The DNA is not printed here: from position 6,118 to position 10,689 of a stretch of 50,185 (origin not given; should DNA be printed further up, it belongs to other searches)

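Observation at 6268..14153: Atypical RND efflux operon: two paralogous pumps flanking a mini-adaptor lipoprotein, followed by an OprO/P-type porin, with no full-length MFP or TolC-type OMF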

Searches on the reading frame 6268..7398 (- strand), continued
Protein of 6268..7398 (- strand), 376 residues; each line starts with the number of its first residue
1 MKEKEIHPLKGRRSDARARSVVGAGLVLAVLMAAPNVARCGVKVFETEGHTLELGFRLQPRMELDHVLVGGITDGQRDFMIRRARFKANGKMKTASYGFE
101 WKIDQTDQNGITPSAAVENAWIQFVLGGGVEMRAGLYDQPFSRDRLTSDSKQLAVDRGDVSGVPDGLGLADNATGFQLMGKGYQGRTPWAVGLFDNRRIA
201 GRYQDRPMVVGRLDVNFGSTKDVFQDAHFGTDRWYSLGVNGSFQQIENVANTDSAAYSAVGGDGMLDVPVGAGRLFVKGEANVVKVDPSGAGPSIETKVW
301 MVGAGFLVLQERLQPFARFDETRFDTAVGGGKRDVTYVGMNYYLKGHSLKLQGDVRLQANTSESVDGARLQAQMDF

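Call 81: fold_search(model_id=the predicted structure, library=pdb)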
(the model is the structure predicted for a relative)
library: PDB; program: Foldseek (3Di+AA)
matches with E <= 10: 780; with E <= 0.001: 209
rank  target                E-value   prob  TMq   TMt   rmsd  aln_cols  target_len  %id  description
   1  4kr4_B                8.2e-12  1.00  0.62  0.66   5.5       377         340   12  Salmonella typhi OmpF complex with Ampicillin (released 2014-05-28)
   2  2o4v_A                9.7e-11  1.00  0.70  0.63   6.3       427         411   14  An arginine ladder in OprP mediates phosphate specific transfer across the outer membrane (released 2006-12-26)
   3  4kr8_A                1.2e-10  1.00  0.63  0.67   5.2       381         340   12  Salmonella typhi OmpF complex with Daunomycin (released 2014-05-28)
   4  5oyk                  1.2e-10  1.00  0.58  0.66   6.1       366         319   11  Outer-membrane expressed OmpT of Vibrio cholerae (released 2018-04-25)
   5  3upg                  1.3e-10  1.00  0.60  0.69   5.2       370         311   11  Loop deletion mutant of Salmonella typhi osmoporin (OmpC):an Outer Membrane Protein. (released 2012-11-28)
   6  7fdy_C                1.4e-10  1.00  0.63  0.68   5.7       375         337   12  Structure of OmpF1 (released 2022-11-16)
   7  5o77                  1.6e-10  1.00  0.64  0.70   4.9       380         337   12  Klebsiella pneumoniae OmpK35 (released 2018-06-20)
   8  9j9p                  1.9e-10  1.00  0.63  0.67   5.3       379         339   12  artificial mononuclear Zn-bound metalloprotein 3 (M3:Zn) (released 2025-07-02)
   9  6ehb_B                2.2e-10  1.00  0.58  0.67   6.4       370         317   14  OmpU, an outer membrane protein, of Vibrio cholerae (released 2018-04-25)
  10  4d64_A                2.4e-10  1.00  0.63  0.66   6.0       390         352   12  Structure of porin Omp-Pst1 from P. stuartii; the crystallographic symmetry generates a dimer of trimers. (released 2016-03-09)
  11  9j9l                  2.4e-10  1.00  0.63  0.68   5.6       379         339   11  artificial mononuclear Zn-bound metalloprotein 1 (M1:Zn) (released 2025-07-02)
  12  4kr8_C                2.5e-10  1.00  0.62  0.67   5.7       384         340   11  Salmonella typhi OmpF complex with Daunomycin (released 2014-05-28)
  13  6ehf                  2.5e-10  1.00  0.59  0.67   6.0       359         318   10  OmpT (in-vitro folded), an outer membrane protein Vibrio cholerae (trimer form) (released 2018-04-25)
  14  5fvn_A                3.1e-10  1.00  0.64  0.68   5.6       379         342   13  X-ray crystal structure of Enterobacter cloacae OmpE36 porin. (released 2016-08-10)
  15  7fdy_B                3.3e-10  1.00  0.64  0.69   5.4       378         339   11  Structure of OmpF1 (released 2022-11-16)
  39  4rjw                  1.1e-09  1.00  0.69  0.61   5.9       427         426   14  Crystal structure of Pseudomonas aeruginosa OprO (released 2015-10-21)
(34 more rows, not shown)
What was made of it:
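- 6268..7398 (-): Sixteen-strand Porin_O_P-family porin. The probable true start is TTG 7374. Foldseek TM-score to OprP 0.70, OprO 0.69 and OmpF-type porins about 0.62 (call 81).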

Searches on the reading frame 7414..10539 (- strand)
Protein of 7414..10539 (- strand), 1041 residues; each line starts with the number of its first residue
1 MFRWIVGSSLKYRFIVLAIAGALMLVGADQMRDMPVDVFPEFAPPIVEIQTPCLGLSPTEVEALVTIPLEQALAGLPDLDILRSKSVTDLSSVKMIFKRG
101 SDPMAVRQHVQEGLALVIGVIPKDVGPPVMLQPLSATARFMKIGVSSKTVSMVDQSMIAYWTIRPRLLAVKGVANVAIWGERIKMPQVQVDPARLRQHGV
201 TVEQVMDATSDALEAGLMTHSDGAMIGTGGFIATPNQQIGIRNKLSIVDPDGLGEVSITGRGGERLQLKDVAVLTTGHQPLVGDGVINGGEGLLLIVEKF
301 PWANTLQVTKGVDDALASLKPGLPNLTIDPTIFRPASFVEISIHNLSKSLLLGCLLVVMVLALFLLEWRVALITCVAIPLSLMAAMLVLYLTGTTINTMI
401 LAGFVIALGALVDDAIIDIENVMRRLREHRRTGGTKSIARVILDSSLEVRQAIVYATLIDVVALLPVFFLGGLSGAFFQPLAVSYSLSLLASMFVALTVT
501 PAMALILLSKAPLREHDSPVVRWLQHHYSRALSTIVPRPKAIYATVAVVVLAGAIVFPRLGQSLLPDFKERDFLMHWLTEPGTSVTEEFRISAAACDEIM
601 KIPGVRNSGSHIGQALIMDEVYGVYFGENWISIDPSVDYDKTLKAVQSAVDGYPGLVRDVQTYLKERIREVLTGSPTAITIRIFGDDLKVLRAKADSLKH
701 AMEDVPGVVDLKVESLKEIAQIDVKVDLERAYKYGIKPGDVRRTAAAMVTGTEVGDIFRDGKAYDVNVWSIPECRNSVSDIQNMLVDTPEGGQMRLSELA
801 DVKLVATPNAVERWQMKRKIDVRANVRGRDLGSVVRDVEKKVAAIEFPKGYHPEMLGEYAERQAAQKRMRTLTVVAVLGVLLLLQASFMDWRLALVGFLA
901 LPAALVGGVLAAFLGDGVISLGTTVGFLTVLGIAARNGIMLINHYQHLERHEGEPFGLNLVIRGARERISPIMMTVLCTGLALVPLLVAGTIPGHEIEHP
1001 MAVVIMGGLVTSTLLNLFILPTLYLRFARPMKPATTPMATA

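Call 3: search_protein_families(library=pfam, proteins=[window:7414-10539:-], max_evalue=0.01)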
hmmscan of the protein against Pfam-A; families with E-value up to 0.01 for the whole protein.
window:7414-10539:- (1041 aa): 3 families
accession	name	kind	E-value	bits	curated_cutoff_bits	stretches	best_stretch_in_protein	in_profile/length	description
PF00873.25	ACR_tran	-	3.2e-214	714.2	28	1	9-1027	5-1020/1021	AcrB/AcrD/AcrF family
PF02355.23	SecD_SecF_C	-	1.3e-07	31.7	20.5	2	350-500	36-183/189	Protein export membrane protein SecD/SecF, C-terminal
PF03176.21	MMPL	-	0.0012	18.3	20.5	1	343-541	142-332/333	MMPL family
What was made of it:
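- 7414..10539 (-): RND2, the conserved canonical RND paralogue (1041 aa). Motifs are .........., ARN and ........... ACR_tran 3e-214 (call 3).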

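Call 10: search_protein_families(library=ncbifam, proteins=[window:7414-10539:-], max_evalue=0.01)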
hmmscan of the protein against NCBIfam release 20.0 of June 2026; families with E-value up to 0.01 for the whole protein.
window:7414-10539:- (1041 aa): 20 families
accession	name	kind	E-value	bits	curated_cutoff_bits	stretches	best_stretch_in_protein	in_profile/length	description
TIGR00914.1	2A0601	subfamily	1.3e-179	599.3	701.45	1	1-1026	1-1034/1051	CusA/CzcA family heavy metal efflux RND transporter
NF033617.1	RND_permease_2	subfamily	6.2e-144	481.3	1250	1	17-1029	12-1009/1009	multidrug efflux RND transporter permease subunit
NF000282.2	RND_permease_1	subfamily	5.6e-125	418.5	1250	1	16-1026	13-1026/1029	multidrug efflux RND transporter permease subunit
TIGR00915.1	2A0602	subfamily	3.5e-111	372.8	940.35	2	19-587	15-585/1050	efflux RND transporter permease subunit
NF007842.1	PRK10555.1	equivalog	1.7e-79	267.9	1854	2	18-575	14-572/1036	multidrug efflux RND transporter permease AcrD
NF007131.0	PRK09577.1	equivalog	1.8e-79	267.7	1768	2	19-590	15-586/1045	multidrug efflux RND transporter permease subunit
NF007905.0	PRK10614.1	equivalog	3.4e-79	266.7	1774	1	19-1029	17-1010/1025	multidrug efflux RND transporter permease subunit MdtC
NF007133.0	PRK09579.1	equivalog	7.2e-78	262.2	1763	1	17-1037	13-1012/1017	multidrug efflux RND transporter permease subunit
NF007798.0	PRK10503.1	equivalog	1.4e-73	248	1584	1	22-1029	29-1024/1040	MdtB/MuxB family multidrug efflux RND transporter permease subunit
NF011706.2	PRK15127.1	equivalog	7.3e-73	246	2150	2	17-574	13-573/1049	multidrug efflux RND transporter permease subunit AcrB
NF000037.1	RND_perm_OqxB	exception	1.8e-63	214.8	2200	2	24-510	22-501/1050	multidrug efflux RND transporter permease subunit OqxB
NF009583.0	PRK13024.1-3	subfamily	6.1e-10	37.8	721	1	348-558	283-483/755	protein translocase subunit SecDF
TIGR00916.1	2A0604s01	subfamily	8.9e-10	38.6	148.6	1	350-496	93-230/231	SecD/SecF family protein translocase subunit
TIGR00966.2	transloc_SecF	equivalog_domain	5.9e-08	32.5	160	1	849-1025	107-277/279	protein translocase subunit SecF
TIGR00921.1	2A067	subfamily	6e-07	27.9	351.9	1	829-1024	150-343/733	hydrophobe/amphiphile efflux-3 (HAE3) family transporter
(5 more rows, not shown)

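Call 38: search_solved_structures(query=window:7414-10539:-, max_evalue=1e-20)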
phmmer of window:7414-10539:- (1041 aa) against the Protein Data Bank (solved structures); distinct sequences matched with E-value up to 1e-20: 80 (the best 60 are shown).
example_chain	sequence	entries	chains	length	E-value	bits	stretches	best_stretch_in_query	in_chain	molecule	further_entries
4k0e_A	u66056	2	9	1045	2.3e-103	350.4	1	12-1026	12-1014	Heavy metal cation tricomponent efflux pump ZneA(CzcA-like)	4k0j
3t51_A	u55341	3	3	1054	5.7e-95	322.6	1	1-1024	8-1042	Cation efflux system protein CusA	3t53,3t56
3k07_A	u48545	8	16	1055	5.7e-95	322.6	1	1-1024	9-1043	Cation efflux system protein cusA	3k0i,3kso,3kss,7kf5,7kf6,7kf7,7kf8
3ne5_A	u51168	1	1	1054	1.2e-94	321.5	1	3-1024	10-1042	Cation efflux system protein cusA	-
4dop_A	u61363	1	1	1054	4.3e-94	319.7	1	1-1024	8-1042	Cation efflux system protein CusA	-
4dnr_A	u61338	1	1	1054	6.6e-94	319.1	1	1-1024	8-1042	Cation efflux system protein CusA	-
4dnt_A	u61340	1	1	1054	8.2e-94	318.8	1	1-1024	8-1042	Cation efflux system protein CusA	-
3w9i_A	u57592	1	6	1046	2.2e-77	264.4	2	18-586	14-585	Multidrug resistance protein MexB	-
2v50_A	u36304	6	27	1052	2.3e-77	264.3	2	18-586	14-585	MULTIDRUG RESISTANCE PROTEIN MEXB | Efflux pump membrane transporter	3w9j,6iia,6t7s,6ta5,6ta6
21fo_A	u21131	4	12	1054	2.3e-77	264.3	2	18-586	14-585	Multidrug resistance protein MexB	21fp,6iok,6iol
22xk_B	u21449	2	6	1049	7.6e-76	259.3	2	18-585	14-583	MexBYB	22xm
8p1i_A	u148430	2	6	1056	8.9e-74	252.4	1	18-1030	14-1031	Efflux pump membrane transporter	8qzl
8ffk_A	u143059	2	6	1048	1.5e-73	251.7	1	18-1029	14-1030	Efflux pump membrane transporter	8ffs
7wlv_A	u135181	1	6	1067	3.1e-73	250.6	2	21-509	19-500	Efflux pump membrane transporter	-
6zog_A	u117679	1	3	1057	3.2e-72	247.3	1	18-1028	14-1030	Multidrug efflux pump subunit AcrB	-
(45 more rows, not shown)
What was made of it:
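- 7414..10539 (-): ZneA and CusA are the best solved relatives (call 38).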
